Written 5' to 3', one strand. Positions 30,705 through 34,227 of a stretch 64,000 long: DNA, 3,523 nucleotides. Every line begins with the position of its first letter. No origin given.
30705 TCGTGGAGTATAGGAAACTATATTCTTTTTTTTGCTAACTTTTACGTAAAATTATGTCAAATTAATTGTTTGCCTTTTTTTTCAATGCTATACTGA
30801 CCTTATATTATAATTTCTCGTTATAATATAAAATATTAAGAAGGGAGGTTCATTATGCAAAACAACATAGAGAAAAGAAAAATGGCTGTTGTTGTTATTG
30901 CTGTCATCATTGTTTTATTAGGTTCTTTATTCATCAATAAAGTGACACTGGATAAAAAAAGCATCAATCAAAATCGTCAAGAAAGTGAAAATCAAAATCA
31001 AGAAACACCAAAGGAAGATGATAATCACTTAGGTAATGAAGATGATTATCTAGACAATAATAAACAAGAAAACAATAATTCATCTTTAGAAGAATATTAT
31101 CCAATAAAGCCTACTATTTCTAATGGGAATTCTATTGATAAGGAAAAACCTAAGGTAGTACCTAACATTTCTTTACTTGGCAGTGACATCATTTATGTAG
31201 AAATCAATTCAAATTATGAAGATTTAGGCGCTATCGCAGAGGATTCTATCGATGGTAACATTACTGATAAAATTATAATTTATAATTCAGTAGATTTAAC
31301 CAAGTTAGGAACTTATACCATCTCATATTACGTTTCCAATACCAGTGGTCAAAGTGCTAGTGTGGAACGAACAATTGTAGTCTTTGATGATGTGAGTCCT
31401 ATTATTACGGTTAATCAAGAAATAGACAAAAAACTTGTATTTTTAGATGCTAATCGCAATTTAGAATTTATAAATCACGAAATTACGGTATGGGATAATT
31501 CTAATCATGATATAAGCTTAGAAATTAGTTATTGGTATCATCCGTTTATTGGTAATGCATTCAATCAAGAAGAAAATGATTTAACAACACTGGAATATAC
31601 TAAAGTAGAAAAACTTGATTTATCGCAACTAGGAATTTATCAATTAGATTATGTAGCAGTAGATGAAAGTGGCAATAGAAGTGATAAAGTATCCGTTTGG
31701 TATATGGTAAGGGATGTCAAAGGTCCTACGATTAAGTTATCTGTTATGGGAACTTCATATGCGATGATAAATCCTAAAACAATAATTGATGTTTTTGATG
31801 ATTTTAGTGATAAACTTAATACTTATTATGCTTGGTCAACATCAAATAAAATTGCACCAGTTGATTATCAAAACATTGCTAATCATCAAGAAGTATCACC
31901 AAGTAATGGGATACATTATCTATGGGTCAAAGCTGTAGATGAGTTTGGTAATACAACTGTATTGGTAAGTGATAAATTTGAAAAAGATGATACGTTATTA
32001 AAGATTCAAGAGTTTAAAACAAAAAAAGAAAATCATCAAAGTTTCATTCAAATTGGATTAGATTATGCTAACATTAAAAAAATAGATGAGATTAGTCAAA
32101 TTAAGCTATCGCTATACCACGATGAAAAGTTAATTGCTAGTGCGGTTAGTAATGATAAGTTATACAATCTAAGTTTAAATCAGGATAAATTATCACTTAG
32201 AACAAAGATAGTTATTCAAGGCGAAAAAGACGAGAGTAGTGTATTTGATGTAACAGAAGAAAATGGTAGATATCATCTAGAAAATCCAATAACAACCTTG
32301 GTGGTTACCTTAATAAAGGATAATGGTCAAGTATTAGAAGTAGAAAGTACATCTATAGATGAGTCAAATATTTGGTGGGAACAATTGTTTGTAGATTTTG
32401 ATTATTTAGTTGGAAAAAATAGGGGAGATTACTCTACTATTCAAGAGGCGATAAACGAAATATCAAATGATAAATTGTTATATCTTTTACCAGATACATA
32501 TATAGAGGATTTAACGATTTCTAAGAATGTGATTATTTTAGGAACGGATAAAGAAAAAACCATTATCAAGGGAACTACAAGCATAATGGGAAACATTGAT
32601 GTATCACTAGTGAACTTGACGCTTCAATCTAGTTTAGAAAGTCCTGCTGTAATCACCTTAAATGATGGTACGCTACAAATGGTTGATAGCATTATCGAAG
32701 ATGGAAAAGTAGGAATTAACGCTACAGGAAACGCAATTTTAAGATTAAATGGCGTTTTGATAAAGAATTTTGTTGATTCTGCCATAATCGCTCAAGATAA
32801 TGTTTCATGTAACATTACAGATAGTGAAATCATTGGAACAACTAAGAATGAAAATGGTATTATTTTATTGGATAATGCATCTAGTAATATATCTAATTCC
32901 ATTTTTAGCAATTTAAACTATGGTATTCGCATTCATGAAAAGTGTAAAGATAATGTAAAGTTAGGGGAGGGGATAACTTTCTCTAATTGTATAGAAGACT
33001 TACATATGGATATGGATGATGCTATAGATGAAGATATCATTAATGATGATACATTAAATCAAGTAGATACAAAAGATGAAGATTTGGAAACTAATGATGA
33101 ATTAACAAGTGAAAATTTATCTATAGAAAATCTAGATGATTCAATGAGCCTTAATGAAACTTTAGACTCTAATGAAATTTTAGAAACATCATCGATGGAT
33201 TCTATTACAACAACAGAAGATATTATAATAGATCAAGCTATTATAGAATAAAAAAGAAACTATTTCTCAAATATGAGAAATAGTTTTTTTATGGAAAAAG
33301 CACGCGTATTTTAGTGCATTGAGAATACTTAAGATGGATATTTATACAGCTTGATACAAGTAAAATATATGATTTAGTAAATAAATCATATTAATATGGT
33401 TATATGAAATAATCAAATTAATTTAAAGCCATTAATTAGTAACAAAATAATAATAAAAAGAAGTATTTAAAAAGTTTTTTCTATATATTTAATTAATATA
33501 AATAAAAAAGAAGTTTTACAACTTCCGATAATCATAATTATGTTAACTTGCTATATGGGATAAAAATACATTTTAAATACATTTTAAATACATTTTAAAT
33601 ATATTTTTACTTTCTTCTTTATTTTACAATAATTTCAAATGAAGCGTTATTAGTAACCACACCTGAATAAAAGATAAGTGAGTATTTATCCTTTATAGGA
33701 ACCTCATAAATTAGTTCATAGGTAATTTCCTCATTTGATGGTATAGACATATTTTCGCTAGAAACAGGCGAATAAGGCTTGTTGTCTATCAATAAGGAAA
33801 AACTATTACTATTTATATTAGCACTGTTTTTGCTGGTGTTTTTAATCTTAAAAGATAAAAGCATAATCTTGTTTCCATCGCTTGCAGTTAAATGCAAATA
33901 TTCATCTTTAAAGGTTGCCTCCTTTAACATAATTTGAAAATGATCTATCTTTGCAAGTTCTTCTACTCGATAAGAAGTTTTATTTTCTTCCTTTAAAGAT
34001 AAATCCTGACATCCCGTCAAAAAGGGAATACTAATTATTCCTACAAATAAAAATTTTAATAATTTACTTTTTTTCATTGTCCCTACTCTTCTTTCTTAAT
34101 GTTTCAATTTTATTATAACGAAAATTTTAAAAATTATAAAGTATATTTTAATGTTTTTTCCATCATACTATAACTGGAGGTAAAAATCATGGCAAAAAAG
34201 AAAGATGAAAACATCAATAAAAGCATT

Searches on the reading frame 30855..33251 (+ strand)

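Call 55: search_protein_families(library=pfam, proteins=[window:30855-33251:+], max_evalue=0.01)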
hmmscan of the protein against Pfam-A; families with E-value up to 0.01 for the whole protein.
window:30855-33251:+ (798 aa): 3 families
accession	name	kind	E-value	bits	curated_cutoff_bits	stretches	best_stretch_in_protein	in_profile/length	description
PF16403.11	Bact_surface_Ig-like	-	8.9e-19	67.8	27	1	105-176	1-71/71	Bacterial surface protein, Ig-like domain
PF18981.6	InlK_D3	-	0.00029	21.3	25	0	145-169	43-67/75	Internalin K domain (D3/D4)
PF01095.25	Pectinesterase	-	0.0042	16.3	27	1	522-579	8-72/298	Pectinesterase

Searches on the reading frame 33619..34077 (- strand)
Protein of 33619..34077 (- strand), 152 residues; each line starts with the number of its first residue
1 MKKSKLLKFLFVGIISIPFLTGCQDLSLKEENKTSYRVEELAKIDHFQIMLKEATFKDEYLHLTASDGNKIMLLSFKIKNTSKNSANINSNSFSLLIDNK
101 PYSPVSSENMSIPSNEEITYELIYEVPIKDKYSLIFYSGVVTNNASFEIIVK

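Call 55: search_protein_families(library=pfam, proteins=[window:33619-34077:-], max_evalue=0.01)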
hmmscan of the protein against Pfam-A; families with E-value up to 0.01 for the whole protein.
window:33619-34077:- (152 aa): 3 families
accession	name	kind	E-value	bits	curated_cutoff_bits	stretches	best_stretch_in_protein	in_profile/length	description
PF11611.13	DUF4352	-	4.5e-09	37.1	25.9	1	36-142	1-118/122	Domain of unknown function (DUF4352)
PF16729.10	DUF5067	-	0.00052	20.4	27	1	27-90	6-63/126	Domain of unknown function (DUF5067)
PF02402.22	Lysis_col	-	0.0028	17.9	27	1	1-24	1-23/49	Lysis protein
